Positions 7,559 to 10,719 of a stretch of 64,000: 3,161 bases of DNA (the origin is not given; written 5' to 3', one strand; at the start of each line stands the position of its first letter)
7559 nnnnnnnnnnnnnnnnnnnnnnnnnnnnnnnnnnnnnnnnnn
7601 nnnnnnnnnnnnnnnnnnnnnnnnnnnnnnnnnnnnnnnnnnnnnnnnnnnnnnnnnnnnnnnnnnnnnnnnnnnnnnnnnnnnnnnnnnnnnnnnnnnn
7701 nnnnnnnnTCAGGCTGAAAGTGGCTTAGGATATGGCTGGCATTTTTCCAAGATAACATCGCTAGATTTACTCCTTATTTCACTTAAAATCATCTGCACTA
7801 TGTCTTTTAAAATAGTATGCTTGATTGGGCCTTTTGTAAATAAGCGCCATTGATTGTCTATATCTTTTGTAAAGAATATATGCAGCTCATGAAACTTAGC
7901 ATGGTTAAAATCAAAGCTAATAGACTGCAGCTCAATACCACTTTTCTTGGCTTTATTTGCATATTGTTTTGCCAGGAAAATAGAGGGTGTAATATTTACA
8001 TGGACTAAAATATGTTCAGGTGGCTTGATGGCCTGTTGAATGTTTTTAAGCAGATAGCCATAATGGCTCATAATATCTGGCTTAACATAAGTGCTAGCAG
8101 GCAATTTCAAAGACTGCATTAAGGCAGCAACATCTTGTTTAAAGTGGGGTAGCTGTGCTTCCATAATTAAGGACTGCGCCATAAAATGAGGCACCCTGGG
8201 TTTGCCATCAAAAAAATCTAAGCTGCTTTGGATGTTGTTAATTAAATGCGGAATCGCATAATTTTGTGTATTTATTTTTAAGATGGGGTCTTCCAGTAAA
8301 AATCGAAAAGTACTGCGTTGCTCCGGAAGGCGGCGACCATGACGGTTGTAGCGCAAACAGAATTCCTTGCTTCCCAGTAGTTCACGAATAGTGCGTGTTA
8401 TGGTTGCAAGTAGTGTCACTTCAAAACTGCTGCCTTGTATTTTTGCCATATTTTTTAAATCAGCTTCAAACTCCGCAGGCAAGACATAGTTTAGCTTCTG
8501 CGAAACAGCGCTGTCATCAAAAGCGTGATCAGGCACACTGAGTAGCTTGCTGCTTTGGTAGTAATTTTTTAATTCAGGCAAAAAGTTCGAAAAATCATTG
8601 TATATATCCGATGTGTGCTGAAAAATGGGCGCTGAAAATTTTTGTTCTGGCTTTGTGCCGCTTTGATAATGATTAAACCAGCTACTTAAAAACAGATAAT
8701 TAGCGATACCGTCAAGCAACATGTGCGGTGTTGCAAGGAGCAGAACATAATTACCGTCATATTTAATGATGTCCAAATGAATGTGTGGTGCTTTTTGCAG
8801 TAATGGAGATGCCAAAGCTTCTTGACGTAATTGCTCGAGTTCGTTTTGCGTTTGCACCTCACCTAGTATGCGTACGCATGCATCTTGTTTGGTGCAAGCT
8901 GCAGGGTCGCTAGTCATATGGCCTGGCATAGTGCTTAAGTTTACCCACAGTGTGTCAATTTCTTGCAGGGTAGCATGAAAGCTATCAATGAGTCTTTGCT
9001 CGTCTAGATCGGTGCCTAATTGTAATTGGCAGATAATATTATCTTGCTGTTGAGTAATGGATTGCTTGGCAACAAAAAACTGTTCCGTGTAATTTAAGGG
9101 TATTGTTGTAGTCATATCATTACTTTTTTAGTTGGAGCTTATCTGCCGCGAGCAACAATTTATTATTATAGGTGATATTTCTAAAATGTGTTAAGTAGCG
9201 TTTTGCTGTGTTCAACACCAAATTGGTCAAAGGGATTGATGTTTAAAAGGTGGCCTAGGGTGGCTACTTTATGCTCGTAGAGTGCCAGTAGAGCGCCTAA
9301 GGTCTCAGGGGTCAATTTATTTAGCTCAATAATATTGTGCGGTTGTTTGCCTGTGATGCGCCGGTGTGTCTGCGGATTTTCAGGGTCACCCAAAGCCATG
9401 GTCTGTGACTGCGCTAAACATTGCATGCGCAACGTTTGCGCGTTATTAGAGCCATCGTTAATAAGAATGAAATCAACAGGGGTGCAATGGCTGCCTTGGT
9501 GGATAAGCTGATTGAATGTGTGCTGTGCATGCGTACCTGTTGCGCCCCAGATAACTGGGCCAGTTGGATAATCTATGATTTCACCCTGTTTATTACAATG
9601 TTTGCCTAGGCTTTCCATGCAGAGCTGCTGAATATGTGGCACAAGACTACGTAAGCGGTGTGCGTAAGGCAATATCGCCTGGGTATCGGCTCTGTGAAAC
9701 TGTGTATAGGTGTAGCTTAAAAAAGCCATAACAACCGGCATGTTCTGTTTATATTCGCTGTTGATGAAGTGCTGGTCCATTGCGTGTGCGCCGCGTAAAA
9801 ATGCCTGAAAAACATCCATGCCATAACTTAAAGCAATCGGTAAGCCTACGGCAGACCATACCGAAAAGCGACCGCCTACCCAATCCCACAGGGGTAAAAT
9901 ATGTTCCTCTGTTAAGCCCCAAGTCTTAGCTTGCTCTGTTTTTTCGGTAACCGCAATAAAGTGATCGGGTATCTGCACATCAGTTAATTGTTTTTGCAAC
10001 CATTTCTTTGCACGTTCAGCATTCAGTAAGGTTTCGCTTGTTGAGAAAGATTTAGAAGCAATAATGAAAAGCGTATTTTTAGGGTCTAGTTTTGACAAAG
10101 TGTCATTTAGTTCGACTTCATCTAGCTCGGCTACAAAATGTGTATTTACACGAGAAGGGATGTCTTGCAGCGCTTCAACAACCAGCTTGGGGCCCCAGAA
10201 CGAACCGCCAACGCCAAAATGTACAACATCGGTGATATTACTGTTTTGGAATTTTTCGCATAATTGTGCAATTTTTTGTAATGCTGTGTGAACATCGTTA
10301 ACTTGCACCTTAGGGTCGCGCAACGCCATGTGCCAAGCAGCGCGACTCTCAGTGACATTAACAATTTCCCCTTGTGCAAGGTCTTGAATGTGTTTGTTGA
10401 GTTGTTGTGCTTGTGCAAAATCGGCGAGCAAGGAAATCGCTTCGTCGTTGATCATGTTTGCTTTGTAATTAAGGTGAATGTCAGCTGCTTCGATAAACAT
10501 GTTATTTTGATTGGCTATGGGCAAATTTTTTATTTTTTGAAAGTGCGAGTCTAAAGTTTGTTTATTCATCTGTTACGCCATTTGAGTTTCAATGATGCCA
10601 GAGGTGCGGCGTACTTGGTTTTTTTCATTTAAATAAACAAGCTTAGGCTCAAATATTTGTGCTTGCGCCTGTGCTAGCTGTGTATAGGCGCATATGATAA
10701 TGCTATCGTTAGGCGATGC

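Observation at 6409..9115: Two overlapping free-standing condensation-domain (HxxxDG) proteins with no NRPS/PKS partner genes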

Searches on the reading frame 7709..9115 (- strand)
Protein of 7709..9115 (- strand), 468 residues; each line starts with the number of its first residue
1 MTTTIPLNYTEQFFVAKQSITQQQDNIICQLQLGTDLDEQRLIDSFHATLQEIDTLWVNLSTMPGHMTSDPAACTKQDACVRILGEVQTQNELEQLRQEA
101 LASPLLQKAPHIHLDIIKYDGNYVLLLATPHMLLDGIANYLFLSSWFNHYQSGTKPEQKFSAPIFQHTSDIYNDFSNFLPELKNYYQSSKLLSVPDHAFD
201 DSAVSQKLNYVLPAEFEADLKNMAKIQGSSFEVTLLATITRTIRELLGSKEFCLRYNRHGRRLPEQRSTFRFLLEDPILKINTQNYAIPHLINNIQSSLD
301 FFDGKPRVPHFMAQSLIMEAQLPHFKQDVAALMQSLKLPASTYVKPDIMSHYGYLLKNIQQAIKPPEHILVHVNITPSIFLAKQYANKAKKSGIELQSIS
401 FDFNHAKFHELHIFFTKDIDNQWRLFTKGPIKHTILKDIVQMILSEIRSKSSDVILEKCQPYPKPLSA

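Call 4: search_protein_families(library=pfam, proteins=[window:7709-9115:-], max_evalue=1)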
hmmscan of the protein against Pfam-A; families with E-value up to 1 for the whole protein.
window:7709-9115:- (468 aa): 1 family
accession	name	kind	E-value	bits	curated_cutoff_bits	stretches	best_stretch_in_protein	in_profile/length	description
PF00668.25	Condensation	-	1.5e-05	24.4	30.6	1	26-264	28-284/456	Condensation domain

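Call 5: search_protein_families(library=ncbifam, proteins=[window:7709-9115:-], max_evalue=1)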
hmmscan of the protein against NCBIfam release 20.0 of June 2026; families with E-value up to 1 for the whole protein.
window:7709-9115:- (468 aa): 1 family
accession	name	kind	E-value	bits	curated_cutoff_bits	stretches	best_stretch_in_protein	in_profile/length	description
NF004282.0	PRK05691.1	subfamily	0.0009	15.3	4090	1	12-152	2799-2938/4334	non-ribosomal peptide synthase/polyketide synthase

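Call 10: find_homologous_proteins(query=window:7709-9115:-)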
Query window:7709-9115:- (468 aa): 2 proteins with E <= 0.001 among 4137 candidates.
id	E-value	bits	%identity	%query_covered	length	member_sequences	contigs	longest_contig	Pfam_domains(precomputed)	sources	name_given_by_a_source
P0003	0.0e+0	1059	100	100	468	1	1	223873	PF00668.26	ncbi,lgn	-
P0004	7.6e-191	653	61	100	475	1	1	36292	-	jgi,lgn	jgi:hypothetical protein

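Call 14: search_solved_structures(query=window:7709-9115:-, max_evalue=10, show_alignments=2)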
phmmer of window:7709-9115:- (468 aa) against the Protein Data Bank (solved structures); distinct sequences matched with E-value up to 10: 2.
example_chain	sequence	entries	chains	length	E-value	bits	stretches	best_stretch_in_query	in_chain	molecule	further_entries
2jgp_A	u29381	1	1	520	0.0027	19.9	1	62-165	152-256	TYROCIDINE SYNTHETASE 3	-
1l5a_A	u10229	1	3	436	0.027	16.6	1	25-159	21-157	amide synthase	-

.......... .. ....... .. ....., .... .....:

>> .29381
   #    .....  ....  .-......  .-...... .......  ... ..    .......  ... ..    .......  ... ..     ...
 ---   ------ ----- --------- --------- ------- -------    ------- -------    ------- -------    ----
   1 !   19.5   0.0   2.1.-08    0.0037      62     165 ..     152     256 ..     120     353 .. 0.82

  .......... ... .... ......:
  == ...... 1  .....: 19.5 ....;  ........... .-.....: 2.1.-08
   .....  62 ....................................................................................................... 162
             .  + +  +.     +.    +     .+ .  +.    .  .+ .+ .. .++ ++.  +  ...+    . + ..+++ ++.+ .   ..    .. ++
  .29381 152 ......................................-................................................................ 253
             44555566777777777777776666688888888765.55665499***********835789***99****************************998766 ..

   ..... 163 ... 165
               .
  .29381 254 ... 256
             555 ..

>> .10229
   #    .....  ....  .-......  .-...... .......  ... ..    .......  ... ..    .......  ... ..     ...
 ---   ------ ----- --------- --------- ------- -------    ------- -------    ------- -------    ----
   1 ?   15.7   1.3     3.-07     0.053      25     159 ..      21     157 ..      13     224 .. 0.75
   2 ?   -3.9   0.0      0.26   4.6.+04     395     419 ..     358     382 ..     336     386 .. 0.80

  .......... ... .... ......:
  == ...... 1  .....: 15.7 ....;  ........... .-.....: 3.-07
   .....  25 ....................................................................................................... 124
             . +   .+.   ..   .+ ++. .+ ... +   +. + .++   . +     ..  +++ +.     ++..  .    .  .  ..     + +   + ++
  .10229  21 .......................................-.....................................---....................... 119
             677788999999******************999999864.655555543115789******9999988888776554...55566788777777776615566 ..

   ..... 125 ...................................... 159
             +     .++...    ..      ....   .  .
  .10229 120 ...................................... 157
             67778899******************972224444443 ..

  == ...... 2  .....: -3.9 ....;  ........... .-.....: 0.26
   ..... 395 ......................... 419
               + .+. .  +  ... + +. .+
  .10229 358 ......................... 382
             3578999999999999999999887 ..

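Call 27: predict_structure(alignment_id=A1)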
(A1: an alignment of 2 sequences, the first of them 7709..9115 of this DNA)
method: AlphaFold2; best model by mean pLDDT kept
length: 468 residues; sequences in the alignment: 2
mean_pLDDT: 37.6   pTM: 0.28
mean pLDDT of the five models: 37.6, 32.4, 31.7, 31.2, 31.0
residues with pLDDT >= 90: 0; 70-90: 1; 50-70: 38; < 50: 429
segments of 3 or more residues with pLDDT < 50: 1-86, 104-114, 116-142, 158-217, 226-390, 392-421, 423-440, 445-468
pLDDT, mean of each block of 10 residues (from residue 1): 24 28 33 34 42 40 33 29 51 61 46 42 43 41 51 47 32 35 32 28 26 45 48 42 37 34 42 36 32 38 30 26 35 33 30 34 34 31 38 40 42 44 46 46 46 30 23
secondary structure, 60 per line:
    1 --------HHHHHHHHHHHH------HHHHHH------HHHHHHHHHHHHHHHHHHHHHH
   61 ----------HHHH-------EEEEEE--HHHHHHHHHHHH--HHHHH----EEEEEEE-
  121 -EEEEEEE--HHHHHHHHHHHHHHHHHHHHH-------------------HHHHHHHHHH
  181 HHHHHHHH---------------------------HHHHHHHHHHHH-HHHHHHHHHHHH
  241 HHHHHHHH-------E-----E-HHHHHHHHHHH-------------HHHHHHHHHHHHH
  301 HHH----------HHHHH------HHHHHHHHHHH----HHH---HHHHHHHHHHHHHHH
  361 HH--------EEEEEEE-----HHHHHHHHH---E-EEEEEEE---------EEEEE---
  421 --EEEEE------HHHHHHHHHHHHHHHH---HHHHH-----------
elements in order: H9-20 H27-32 H39-60 H71-74 E82-87 H90-101 H104-108 E113-119 E122-128 H131-151 H171-188 H216-227 H229-248 H264-274 H288-303 H314-318 H325-335 H346-362 E371-377 H383-391 E397-403 E413-417 E423-427 H434-449 H453-457

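Call 29: search_protein_representatives(alignment_id=A1)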
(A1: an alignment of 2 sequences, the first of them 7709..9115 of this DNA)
Query: 2 sequences, 475 profile positions. Proteins with E-value up to 0.001 (for the whole library): 71; up to 1e-10: 3; up to 1e-30: 1. The best 71 are listed.
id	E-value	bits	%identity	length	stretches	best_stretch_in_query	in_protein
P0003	0.0e+00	1013.7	-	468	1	8-475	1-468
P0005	4.2e-14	68.6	-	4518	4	99-286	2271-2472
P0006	1.4e-11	60.3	-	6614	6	85-269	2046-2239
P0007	5.0e-10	55.1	-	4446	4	44-269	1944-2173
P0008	8.2e-10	54.4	-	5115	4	20-168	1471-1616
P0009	1.4e-09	53.7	-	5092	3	12-274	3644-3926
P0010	3.7e-09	52.2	-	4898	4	93-305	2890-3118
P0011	1.5e-08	50.3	-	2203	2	38-305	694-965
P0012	2.5e-08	49.5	-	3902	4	113-270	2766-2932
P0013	2.6e-08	49.4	-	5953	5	106-269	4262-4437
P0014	3.3e-08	49.1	-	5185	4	31-164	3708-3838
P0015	6.3e-08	48.2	-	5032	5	38-275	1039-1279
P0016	2.0e-07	46.6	-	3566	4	33-260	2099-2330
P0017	3.6e-07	45.7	-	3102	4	32-270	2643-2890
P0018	6.5e-07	44.8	-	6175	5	11-169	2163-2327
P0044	1.0e-04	37.6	-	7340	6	99-193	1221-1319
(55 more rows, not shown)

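Call 35: find_related_loci(query=A1, collection=metagenome_contigs, flank=10000)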
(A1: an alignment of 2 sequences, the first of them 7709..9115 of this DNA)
Query A1 (468 aa) in metagenome_contigs; peptide patterns used: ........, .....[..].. (x = any residue, [..] = any of these).
97 stretches matched a pattern, but none encodes a relative of the query by tblastn (E <= 1e-3).

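Call 63: search_dna_similar(query=window:7709-9115:-, collection=plasmids, mode=protein, max_evalue=0.01, max_rows=15)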
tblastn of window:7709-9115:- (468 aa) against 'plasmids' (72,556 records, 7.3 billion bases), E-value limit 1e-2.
Records with a match: 1; places in all: 1; records where one place covers at least 80% of the query: 0.
Best place of each record, by identity: <60% 1.
By first word of the organism name: Streptomyces 1.
By predicted mobility (MOB-suite, as given by PLSDB): non-mobilizable 1.
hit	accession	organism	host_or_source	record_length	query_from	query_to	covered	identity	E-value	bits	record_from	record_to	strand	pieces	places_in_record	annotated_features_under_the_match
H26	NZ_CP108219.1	Streptomyces coelicoflavus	-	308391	106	265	34%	26.3%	8e-4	50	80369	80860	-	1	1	amino acid adenylation domain-containing protein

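Call 64: search_protein_families(library=padloc, proteins=[window:7709-9115:-], max_evalue=0.01)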
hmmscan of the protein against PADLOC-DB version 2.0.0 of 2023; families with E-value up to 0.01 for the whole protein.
window:7709-9115:- (468 aa): 0 families

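Call 65: search_solved_structures(query=A1, max_evalue=1)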
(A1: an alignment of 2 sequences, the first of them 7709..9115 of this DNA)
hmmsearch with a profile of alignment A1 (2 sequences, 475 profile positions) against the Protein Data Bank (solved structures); distinct sequences matched with E-value up to 1: 15.
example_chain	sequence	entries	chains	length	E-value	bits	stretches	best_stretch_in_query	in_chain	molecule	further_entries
2jgp_A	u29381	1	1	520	0.00097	21.1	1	108-258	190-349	TYROCIDINE SYNTHETASE 3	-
1l5a_A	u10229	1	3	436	0.0078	18.2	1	32-234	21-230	amide synthase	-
2xhg_A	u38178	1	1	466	0.029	16.3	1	95-268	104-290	TYROCIDINE SYNTHETASE A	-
9bfg_A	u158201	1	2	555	0.051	15.5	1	95-253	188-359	Tyrocidine synthase 1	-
9bfd_A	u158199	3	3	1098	0.12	14.2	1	95-268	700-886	Tyrocidine synthase 1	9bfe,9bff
1im4_A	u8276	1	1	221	0.32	12.8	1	324-402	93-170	DBH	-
1k1q_A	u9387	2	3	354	0.67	11.8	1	324-402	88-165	DBH protein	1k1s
3bq0_A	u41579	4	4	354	0.67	11.8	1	324-402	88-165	DNA polymerase IV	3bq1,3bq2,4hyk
9lcq_A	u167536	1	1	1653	0.7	11.7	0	42-160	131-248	PvdL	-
4f50_A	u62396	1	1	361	0.71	11.7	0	324-402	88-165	DNA polymerase IV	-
4f4y_A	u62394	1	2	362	0.71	11.7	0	324-402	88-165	DNA polymerase IV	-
4f4w_A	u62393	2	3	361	0.73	11.7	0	324-402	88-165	DNA polymerase IV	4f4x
9up2_A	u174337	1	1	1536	0.75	11.6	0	42-160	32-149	PvdL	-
9lco_A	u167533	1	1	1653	0.88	11.4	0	42-160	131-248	PvdL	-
9lcp_A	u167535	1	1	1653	0.88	11.4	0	42-160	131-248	PvdL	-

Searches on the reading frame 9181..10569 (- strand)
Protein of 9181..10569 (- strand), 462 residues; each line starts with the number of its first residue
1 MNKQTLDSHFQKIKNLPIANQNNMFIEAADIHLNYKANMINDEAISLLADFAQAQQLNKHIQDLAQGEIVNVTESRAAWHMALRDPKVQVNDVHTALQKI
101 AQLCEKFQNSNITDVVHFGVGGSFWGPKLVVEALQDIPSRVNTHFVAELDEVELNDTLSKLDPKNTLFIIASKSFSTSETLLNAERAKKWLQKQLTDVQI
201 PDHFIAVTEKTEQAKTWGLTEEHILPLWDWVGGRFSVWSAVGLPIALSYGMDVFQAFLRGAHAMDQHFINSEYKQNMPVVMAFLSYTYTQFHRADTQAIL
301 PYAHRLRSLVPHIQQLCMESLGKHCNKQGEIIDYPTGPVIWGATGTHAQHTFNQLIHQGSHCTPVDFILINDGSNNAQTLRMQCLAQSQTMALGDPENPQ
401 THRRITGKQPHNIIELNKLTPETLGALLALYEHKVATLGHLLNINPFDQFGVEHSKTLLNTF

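Call 32: find_related_loci(query=window:9181-10569:-, collection=genome_contigs, flank=10000)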
Query window:9181-10569:- (462 aa) in genome_contigs; peptide patterns used: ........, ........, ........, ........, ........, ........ (x = any residue, [..] = any of these).
157 stretches matched a pattern; 107 encode a relative of the query (tblastn E <= 1e-3); the best 80 are kept; 80 distinct loci.
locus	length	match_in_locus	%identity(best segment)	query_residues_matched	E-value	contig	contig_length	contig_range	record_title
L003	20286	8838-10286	39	6-458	5e-108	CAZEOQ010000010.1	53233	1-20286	MAG TPA_asm: uncultured Desulfobacterales bacterium isolate SRP141552_co1_90 genome assembly, contig: NODE_198_length_53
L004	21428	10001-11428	40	5-458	4e-104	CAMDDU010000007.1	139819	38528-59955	MAG: Bordetella parapertussis isolate ME-08apr19-187 genome assembly, contig: ME-08apr19-C160, whole genome shotgun sequ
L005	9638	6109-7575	39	4-458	1e-103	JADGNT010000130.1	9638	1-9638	MAG: Candidatus Solibacter sp. isolate Chersky.3_40 contig-100_4105, whole genome shotgun sequence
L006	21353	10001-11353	42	25-458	1e-102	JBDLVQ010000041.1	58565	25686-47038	MAG: Pseudomonadota bacterium isolate littlewolfcreek_2019_sw_WHONDRS-S19S_0078_B_bin.77 scaffold_274586, whole genome s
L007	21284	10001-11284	41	31-458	6e-102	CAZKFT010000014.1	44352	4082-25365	MAG TPA_asm: uncultured Gammaproteobacteria bacterium isolate SRP319275_co1_225 genome assembly, contig: NODE_605_length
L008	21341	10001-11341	41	26-458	4e-100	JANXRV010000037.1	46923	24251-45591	MAG: Proteobacteria bacterium isolate 336R_metabat_352_sub 336R_k141_214231, whole genome shotgun sequence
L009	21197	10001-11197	44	55-456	8e-100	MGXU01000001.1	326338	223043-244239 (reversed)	MAG: Gammaproteobacteria bacterium RIFCSPHIGHO2_12_FULL_36_30 rifcsphigho2_12_scaffold_10, whole genome shotgun sequence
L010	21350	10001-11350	40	33-458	8e-100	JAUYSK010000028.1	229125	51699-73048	MAG: Azonexus sp. isolate C8_concoct.bin.10 C8_k141_213773, whole genome shotgun sequence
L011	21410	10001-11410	37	30-458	2e-99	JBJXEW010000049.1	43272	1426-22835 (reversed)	MAG: Phycisphaerales bacterium isolate F1F2.bin.99 k127_6783024, whole genome shotgun sequence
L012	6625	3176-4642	38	4-458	1e-99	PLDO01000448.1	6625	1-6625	MAG: Bryobacterales bacterium isolate palsa_241 73.20111000_P2D.25_contig_3590, whole genome shotgun sequence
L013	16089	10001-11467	37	4-458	1e-98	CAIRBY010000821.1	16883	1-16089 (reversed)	MAG: uncultured Acidobacteriia bacterium isolate Umea3_bin-0293 genome assembly, contig: bin-0293:0821/1052, whole genom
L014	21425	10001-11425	39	9-458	2e-98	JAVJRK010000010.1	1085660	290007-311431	MAG: Rhodospirillales bacterium isolate D1-CHI-22 k141_34391, whole genome shotgun sequence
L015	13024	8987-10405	37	30-458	3e-98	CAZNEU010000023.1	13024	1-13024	MAG TPA_asm: uncultured Phycisphaeraceae bacterium isolate binchicken_co203_6 genome assembly, contig: k141_3147305, who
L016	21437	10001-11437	36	1-460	1e-97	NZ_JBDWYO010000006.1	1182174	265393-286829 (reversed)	MAG: Parasphingorhabdus sp. isolate CI.26.F.C1_514_67 CI_26_F_C1_514_67_000000000006, whole genome shotgun sequence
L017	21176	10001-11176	42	62-456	6e-97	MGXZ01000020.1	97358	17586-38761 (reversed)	MAG: Gammaproteobacteria bacterium RIFCSPHIGHO2_12_FULL_39_24 rifcsphigho2_12_scaffold_518, whole genome shotgun sequenc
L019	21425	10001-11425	42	4-460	2e-110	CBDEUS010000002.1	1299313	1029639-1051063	MAG: Gammaproteobacteria bacterium isolate 4feee3f2-ccb9-4819-93ba-1bc2e9d0c05e genome assembly, contig: contig_2, whole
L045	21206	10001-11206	42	64-460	1e-91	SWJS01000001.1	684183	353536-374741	Lysobacteraceae bacterium CU05-9 contig1, whole genome shotgun sequence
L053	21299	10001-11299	40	34-460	2e-91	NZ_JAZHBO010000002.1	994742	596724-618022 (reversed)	Aquilutibacter rugosus strain FXH3W NODE_2_length_994742_cov_111.484014, whole genome shotgun sequence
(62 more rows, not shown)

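Call 47: list_cluster_members(proteins=[P0001, P0003, P0002, P0004, window:9181-10569:-, window:2897-6391:+, window:22249-24855:+])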
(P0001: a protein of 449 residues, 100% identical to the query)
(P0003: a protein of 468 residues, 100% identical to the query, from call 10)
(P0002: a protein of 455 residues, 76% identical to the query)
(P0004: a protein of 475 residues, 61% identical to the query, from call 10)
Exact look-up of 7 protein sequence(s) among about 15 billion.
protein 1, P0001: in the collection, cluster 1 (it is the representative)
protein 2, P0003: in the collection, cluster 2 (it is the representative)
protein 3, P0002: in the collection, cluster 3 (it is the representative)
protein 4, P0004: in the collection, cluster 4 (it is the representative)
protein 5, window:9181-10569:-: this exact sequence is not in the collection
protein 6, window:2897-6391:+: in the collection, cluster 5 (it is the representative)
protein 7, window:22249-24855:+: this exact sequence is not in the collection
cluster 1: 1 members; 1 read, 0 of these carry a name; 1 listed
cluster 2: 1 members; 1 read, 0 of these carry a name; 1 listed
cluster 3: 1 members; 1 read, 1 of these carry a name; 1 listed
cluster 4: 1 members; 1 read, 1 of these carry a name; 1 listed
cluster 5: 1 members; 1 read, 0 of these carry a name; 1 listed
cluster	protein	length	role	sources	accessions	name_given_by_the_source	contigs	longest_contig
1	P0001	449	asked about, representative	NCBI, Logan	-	-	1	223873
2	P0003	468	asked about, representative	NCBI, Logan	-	-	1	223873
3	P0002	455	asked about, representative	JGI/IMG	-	NRPS condensation-like uncharacterized protein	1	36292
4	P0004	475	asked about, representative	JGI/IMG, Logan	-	hypothetical protein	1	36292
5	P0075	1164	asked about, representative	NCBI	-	-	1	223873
